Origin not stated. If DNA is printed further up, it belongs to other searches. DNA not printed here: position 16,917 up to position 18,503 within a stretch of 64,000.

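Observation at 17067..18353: Response regulator with a class III nucleotide cyclase as an extra output domain (REC - LuxR-like HTH - CHD)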

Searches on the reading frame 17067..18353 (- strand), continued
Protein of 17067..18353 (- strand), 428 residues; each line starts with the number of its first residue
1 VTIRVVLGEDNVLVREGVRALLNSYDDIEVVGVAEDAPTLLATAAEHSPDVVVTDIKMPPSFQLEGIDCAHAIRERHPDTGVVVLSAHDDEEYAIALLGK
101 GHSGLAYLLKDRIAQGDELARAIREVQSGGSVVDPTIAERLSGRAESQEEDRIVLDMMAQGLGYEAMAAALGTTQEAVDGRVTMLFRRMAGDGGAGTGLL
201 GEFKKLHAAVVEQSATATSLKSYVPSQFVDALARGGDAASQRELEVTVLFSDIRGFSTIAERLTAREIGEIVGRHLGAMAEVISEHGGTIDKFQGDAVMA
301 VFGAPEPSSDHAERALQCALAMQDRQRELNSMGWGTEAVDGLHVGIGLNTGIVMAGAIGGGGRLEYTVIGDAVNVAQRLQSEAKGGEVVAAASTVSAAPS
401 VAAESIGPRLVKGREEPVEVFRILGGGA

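Call 19: search_protein_families(library=pfam, proteins=[P0121, P0125, P0127, P0128, P0166, P0190, P0141, P0184, P0210, P0164], max_evalue=0.1)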
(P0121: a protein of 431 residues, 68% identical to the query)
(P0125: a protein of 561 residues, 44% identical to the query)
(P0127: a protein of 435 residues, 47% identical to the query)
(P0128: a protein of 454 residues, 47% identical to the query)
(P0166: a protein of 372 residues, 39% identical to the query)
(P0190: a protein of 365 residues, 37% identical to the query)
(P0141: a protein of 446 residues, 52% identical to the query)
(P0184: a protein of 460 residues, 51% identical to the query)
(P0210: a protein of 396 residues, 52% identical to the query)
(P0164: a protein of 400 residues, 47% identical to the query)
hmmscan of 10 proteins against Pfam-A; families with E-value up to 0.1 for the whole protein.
P0121 (431 aa): 5 families
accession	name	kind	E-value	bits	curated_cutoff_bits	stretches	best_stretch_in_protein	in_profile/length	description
PF00211.25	Guanylate_cyc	-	2.3e-24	86.4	21.9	1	245-423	7-181/183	Adenylate and Guanylate cyclase catalytic domain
PF00072.30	Response_reg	-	1e-16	61.5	30.2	1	6-103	2-94/111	Response regulator receiver domain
PF08281.18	Sigma70_r4_2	-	0.0019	18.3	25.7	1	148-181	13-47/54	Sigma-70, region 4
PF00196.25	GerE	-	0.026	14.6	23.5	1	150-190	7-47/57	Bacterial regulatory proteins, luxR family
PF13518.12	HTH_28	-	0.082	13.5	25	0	152-179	4-30/52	Helix-turn-helix domain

P0125 (561 aa): 4 families
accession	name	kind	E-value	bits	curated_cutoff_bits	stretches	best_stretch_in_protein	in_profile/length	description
PF00072.30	Response_reg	-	1.6e-41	141.4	30.2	2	446-555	1-109/111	Response regulator receiver domain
PF00211.25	Guanylate_cyc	-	3e-20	73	21.9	1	251-422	7-174/183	Adenylate and Guanylate cyclase catalytic domain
PF21993.1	TetR_C_13_2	-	0.024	15.4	27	0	163-198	21-56/103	Transcriptional regulator LmrA/YxaF-like, C-terminal domain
PF18321.7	3HCDH_RFF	-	0.052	14.3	23.6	0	477-498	5-26/69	3-hydroxybutyryl-CoA dehydrogenase reduced Rossmann-fold domain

P0127 (435 aa): 4 families
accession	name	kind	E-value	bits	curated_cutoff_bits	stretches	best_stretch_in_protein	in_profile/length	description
PF00211.25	Guanylate_cyc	-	8.9e-25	87.8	21.9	1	248-417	8-176/183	Adenylate and Guanylate cyclase catalytic domain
PF00072.30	Response_reg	-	1.6e-16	60.8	30.2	1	4-102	1-94/111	Response regulator receiver domain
PF08281.18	Sigma70_r4_2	-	0.0039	17.3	25.7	1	154-191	15-53/54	Sigma-70, region 4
PF02625.21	XdhC_CoxI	-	0.028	14.8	24.3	0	353-378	34-58/68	XdhC and CoxI family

P0128 (454 aa): 2 families
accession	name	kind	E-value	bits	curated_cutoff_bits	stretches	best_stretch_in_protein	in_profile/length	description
PF00211.25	Guanylate_cyc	-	7.4e-20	71.7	21.9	1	252-428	8-175/183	Adenylate and Guanylate cyclase catalytic domain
PF00072.30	Response_reg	-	1.6e-15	57.7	30.2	1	6-106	1-96/111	Response regulator receiver domain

P0166 (372 aa): 3 families
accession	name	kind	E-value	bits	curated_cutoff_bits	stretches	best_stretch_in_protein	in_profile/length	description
PF00072.30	Response_reg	-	9.8e-09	35.8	30.2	1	3-73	29-96/111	Response regulator receiver domain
PF00211.25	Guanylate_cyc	-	0.00013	22.1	21.9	1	315-358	99-141/183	Adenylate and Guanylate cyclase catalytic domain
PF00196.25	GerE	-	0.013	15.5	23.5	1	119-143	3-27/57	Bacterial regulatory proteins, luxR family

P0190 (365 aa): 1 family
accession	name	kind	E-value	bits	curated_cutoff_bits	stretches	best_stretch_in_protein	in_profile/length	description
PF00211.25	Guanylate_cyc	-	1.3e-06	28.5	21.9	1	274-331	98-154/183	Adenylate and Guanylate cyclase catalytic domain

P0141 (446 aa): 2 families
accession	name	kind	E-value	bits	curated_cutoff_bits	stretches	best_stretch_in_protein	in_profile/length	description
PF00211.25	Guanylate_cyc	-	7e-27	94.6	21.9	1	260-411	6-154/183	Adenylate and Guanylate cyclase catalytic domain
PF01590.32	GAF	-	0.0082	17.1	22.4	0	118-172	3-58/133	GAF domain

P0184 (460 aa): 2 families
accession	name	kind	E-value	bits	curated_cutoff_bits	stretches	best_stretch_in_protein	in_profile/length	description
PF00072.30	Response_reg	-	1.4e-17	64.3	30.2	1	240-340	1-96/111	Response regulator receiver domain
PF16326.10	ABC_tran_CTD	-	0.086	13.5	32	0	99-137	22-60/69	ABC transporter C-terminal domain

P0210 (396 aa): 1 family
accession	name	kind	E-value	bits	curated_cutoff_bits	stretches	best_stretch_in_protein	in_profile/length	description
PF00072.30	Response_reg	-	0.03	14.9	30.2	0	173-199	69-95/111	Response regulator receiver domain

P0164 (400 aa): 6 families
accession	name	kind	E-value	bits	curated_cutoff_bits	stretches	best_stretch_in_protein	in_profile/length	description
PF00072.30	Response_reg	-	1.3e-16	61.2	30.2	1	40-140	1-96/111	Response regulator receiver domain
PF13518.12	HTH_28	-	0.0079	16.7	25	0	192-223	4-34/52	Helix-turn-helix domain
PF08281.18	Sigma70_r4_2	-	0.017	15.2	25.7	1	186-223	11-49/54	Sigma-70, region 4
PF13404.12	HTH_AsnC-type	-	0.037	14.3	27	0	201-224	18-41/42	AsnC-type helix-turn-helix domain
PF02310.24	B12-binding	-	0.076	13.3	32.1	0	53-116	20-83/121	B12 binding domain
PF05491.19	RuvB_C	-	0.077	13.4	24.7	0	185-227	3-50/72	RuvB C-terminal winged helix domain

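Call 32: predict_structure(alignment_id=A1)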
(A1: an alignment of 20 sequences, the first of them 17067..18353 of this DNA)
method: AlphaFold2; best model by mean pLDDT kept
length: 428 residues; sequences in the alignment: 20
mean_pLDDT: 64.5   pTM: 0.50
mean pLDDT of the five models: 64.5, 62.4, 61.0, 60.4, 56.0
residues with pLDDT >= 90: 61; 70-90: 146; 50-70: 69; < 50: 152
segments of 3 or more residues with pLDDT < 50: 58-63, 192-298, 302-308, 334-342, 353-370, 426-428
pLDDT, mean of each block of 10 residues (from residue 1): 84 62 86 80 90 69 64 88 81 82 86 71 91 88 77 89 90 90 86 42 36 28 33 37 30 31 43 48 44 40 48 71 64 47 56 36 35 66 76 80 88 76 65
secondary structure, 60 per line:
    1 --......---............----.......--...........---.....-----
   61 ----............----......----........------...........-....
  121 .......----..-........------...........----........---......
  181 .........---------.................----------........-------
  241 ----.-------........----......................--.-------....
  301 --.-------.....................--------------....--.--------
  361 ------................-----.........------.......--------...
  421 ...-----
elements in order: E3-8 H12-23 E28-34 H37-47 E51-55 H65-76 E81-86 H91-98 E105-109 H110-115 H117-127 H135-142 H149-159 H164-171 H175-189 H199-215 H226-233 H253-260 H265-286 E297-300 H311-331 E346-349 H367-382 E388-391 H392-396 E403-409 E418-423

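Call 35: fold_search(model_id=the predicted structure, library=pdb)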
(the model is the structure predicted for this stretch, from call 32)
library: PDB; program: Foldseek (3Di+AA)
matches with E <= 10: 1708; with E <= 0.001: 295
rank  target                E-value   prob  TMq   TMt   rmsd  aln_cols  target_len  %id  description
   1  4ldz_A                7.0e-11  1.00  0.30  0.61  17.0       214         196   24  Crystal structure of the full-length response regulator DesR in the active state (released 2014-07-16)
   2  5hev_B                8.3e-11  1.00  0.29  0.58  18.8       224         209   24  Crystal Structure of the beryllofluoride-activated LiaR from Enterococcus faecium (released 2016-11-16)
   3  4gvp_A                1.2e-10  1.00  0.29  0.57  11.0       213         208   23  Crystal Structure of the Response Regulator Protein VraR from Staphylococcus aureus (released 2013-05-08)
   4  5hev_A                1.7e-10  1.00  0.29  0.58  19.1       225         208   24  Crystal Structure of the beryllofluoride-activated LiaR from Enterococcus faecium (released 2016-11-16)
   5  4ldz_B                2.9e-10  1.00  0.29  0.62  17.1       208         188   25  Crystal structure of the full-length response regulator DesR in the active state (released 2014-07-16)
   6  5hev_C                1.8e-09  1.00  0.29  0.58  22.4       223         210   25  Crystal Structure of the beryllofluoride-activated LiaR from Enterococcus faecium (released 2016-11-16)
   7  6eo3_A                1.9e-09  1.00  0.30  0.60  14.5       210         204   20  Conformational dynamism for DNA interaction in Salmonella typhimurium RcsB response regulator. S207C P212121 (released 2017-11-15)
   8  4yn8                  2.2e-09  1.00  0.27  0.54  20.2       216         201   27  Crystal Structure of Response Regulator ChrA in Heme-Sensing Two Component System (released 2015-08-19)
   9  1a04_A                2.2e-09  1.00  0.27  0.53  11.5       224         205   25  THE STRUCTURE OF THE NITRATE/NITRITE RESPONSE REGULATOR PROTEIN NARL IN THE MONOCLINIC C2 CRYSTAL FORM (released 1998-03-18)
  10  6eo2                  2.7e-09  1.00  0.30  0.58  15.6       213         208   20  Conformational dynamism for DNA interaction in Salmonella typhimurium RcsB response regulator. S207C crossed (released 2017-11-15)
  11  6eo3_B                3.6e-09  1.00  0.30  0.62  15.2       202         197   21  Conformational dynamism for DNA interaction in Salmonella typhimurium RcsB response regulator. S207C P212121 (released 2017-11-15)
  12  4zmr_A                4.8e-09  1.00  0.30  0.58  17.9       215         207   24  Structural characterization of the full-length response regulator spr1814 in complex with a phosphate analogue reveals (released 2016-04-27)
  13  1rnl                  5.1e-09  1.00  0.27  0.54   7.6       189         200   26  THE NITRATE/NITRITE RESPONSE REGULATOR PROTEIN NARL FROM NARL (released 1996-11-08)
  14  5o8y_H                5.7e-09  1.00  0.30  0.58  15.3       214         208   19  Conformational dynamism for DNA interaction in Salmonella typhimurium RcsB response regulator. (released 2017-11-15)
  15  5w43_A                9.5e-09  1.00  0.31  0.62  14.2       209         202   20  Structure of the two-component response regulator RcsB-DNA complex (released 2018-03-07)
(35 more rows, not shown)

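Call 37: find_related_loci(query=A1, collection=genome_contigs, flank=10000)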
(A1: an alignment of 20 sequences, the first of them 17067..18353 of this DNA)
Query A1 (428 aa) in genome_contigs; peptide patterns used: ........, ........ (x = any residue, [..] = any of these).
599 stretches matched a pattern (row limit reached: there are more); 387 encode a relative of the query (tblastn E <= 1e-3); the best 80 are kept; 80 distinct loci.
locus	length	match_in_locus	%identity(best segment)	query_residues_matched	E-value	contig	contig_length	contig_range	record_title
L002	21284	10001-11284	97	1-428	0e+0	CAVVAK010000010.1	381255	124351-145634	MAG: uncultured Actinomycetota bacterium isolate MFD09206.bin.3.266 genome assembly, contig: contig_7088, whole genome s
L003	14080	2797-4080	96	1-428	0e+0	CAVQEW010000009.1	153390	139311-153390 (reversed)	MAG: uncultured Actinomycetota bacterium isolate MFD09206.bin.2.83 genome assembly, contig: contig_3628, whole genome sh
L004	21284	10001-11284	96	1-428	0e+0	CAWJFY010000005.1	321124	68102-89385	MAG: uncultured Actinomycetota bacterium isolate MFD09267.bin.1.89 genome assembly, contig: contig_51626, whole genome s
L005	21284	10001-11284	96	1-428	0e+0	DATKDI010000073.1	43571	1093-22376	MAG TPA_asm: Actinomycetota bacterium isolate SMAG_U14468 k141_1818820, whole genome shotgun sequence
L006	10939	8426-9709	95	1-428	0e+0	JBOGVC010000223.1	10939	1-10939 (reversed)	MAG: Actinomycetota bacterium isolate SC-S_metawrap_bin.34 k127_292937, whole genome shotgun sequence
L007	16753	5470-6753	95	1-428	0e+0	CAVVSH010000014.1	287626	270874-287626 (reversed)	MAG: uncultured Actinomycetota bacterium isolate MFD02840.bin.1.414 genome assembly, contig: contig_76473, whole genome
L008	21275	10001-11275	95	1-425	0e+0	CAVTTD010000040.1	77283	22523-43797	MAG: uncultured Actinomycetota bacterium isolate MFD05176.bin.3.91 genome assembly, contig: contig_66649, whole genome s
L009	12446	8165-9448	94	1-428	0e+0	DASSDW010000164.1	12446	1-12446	MAG TPA_asm: Actinomycetota bacterium isolate SMAG_U961 k141_51905, whole genome shotgun sequence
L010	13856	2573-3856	92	1-428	0e+0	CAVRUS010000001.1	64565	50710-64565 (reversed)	MAG: uncultured Actinomycetota bacterium isolate MFD02840.bin.1.376 genome assembly, contig: contig_102566, whole genome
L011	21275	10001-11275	94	1-425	0e+0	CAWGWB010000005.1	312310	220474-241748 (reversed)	MAG: uncultured Actinomycetota bacterium isolate MFD09206.bin.1.218 genome assembly, contig: contig_6320, whole genome s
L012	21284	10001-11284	94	1-428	0e+0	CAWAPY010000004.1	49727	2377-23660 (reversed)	MAG: uncultured Actinomycetota bacterium isolate MFD02840.bin.2.41 genome assembly, contig: contig_147103, whole genome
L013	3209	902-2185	91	1-428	0e+0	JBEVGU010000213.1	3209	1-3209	MAG: Actinomycetota bacterium isolate T2R5BO.18.metabat2 T2R5BO.18.metabat2_k133_3713481, whole genome shotgun sequence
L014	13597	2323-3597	90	3-427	0e+0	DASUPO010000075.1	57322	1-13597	MAG TPA_asm: Actinomycetota bacterium isolate SMAG_U1657 k141_659109, whole genome shotgun sequence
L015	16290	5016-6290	88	1-425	0e+0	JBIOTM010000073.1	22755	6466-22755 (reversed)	MAG: Actinomycetota bacterium isolate MAG160 k127_1938423, whole genome shotgun sequence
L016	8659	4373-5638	77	1-424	0e+0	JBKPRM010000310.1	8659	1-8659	MAG: Actinomycetota bacterium isolate GS_EKS_MAG_00049 GS_EKS_000000824149, whole genome shotgun sequence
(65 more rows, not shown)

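Call 50: search_protein_families(library=pfam, proteins=[P0140, P0145, P0136, P0139, P0154, P0167, P0153, P0207, P0224, P0260], max_evalue=0.001)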
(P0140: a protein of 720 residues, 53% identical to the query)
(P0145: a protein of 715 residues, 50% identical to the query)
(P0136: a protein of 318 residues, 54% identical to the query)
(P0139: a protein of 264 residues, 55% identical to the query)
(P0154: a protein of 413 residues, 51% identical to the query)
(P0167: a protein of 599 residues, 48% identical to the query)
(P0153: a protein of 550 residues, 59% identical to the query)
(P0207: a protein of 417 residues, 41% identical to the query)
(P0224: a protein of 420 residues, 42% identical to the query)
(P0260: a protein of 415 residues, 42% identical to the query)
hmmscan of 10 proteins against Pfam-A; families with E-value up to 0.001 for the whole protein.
P0140 (720 aa): 1 family
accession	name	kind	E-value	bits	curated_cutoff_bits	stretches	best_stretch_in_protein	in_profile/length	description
PF00211.25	Guanylate_cyc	-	1.2e-22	80.8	21.9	1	525-693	8-173/183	Adenylate and Guanylate cyclase catalytic domain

P0145 (715 aa): 2 families
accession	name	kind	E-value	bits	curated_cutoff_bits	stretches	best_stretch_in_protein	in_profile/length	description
PF00211.25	Guanylate_cyc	-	4.8e-21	75.6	21.9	1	521-674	8-156/183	Adenylate and Guanylate cyclase catalytic domain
PF01590.32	GAF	-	6e-05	24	22.4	1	373-478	3-131/133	GAF domain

P0136 (318 aa): 1 family
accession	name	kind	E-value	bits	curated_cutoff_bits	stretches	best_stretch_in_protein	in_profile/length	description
PF00211.25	Guanylate_cyc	-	2.9e-24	86.1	21.9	1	108-279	8-176/183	Adenylate and Guanylate cyclase catalytic domain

P0139 (264 aa): 1 family
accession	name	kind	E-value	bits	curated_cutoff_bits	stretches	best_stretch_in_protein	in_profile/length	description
PF00211.25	Guanylate_cyc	-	3.1e-24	86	21.9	1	69-240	8-176/183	Adenylate and Guanylate cyclase catalytic domain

P0154 (413 aa): 1 family
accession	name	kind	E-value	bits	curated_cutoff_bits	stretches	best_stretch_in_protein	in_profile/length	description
PF00211.25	Guanylate_cyc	-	1.6e-24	86.9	21.9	1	202-379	4-178/183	Adenylate and Guanylate cyclase catalytic domain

P0167 (599 aa): 4 families
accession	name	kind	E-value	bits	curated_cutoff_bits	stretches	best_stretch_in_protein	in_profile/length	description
PF00211.25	Guanylate_cyc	-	2.2e-29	102.8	21.9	1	406-582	8-179/183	Adenylate and Guanylate cyclase catalytic domain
PF13185.12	GAF_2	-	1.1e-07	32.6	28.6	1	312-360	91-135/136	GAF domain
PF01590.32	GAF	-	1.1e-05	26.4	22.4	1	280-360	57-133/133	GAF domain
PF13492.12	GAF_3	-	3.4e-05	24.7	27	1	279-361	48-128/129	GAF domain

P0153 (550 aa): 2 families
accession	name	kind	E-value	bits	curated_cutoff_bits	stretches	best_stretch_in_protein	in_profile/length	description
PF00211.25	Guanylate_cyc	-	2.4e-23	83.1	21.9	1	395-542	9-151/183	Adenylate and Guanylate cyclase catalytic domain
PF23523.1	Microp_apicomplexa_13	-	0.00072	19.7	27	0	139-160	12-33/68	Apicomplexa microprotein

P0207 (417 aa): 1 family
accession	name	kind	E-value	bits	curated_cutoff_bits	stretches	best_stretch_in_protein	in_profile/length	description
PF00211.25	Guanylate_cyc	-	6.6e-24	85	21.9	1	231-407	5-175/183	Adenylate and Guanylate cyclase catalytic domain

P0224 (420 aa): 2 families
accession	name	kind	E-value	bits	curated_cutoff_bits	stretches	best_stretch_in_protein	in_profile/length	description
PF00211.25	Guanylate_cyc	-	4.5e-34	118.1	21.9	1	224-397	8-175/183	Adenylate and Guanylate cyclase catalytic domain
PF01384.25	PHO4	-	0.00043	19.8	33.7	1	115-191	68-146/350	Phosphate transporter family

P0260 (415 aa): 1 family
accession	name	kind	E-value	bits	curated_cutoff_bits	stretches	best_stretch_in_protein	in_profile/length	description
PF00211.25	Guanylate_cyc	-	1.8e-26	93.3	21.9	1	224-401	5-176/183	Adenylate and Guanylate cyclase catalytic domain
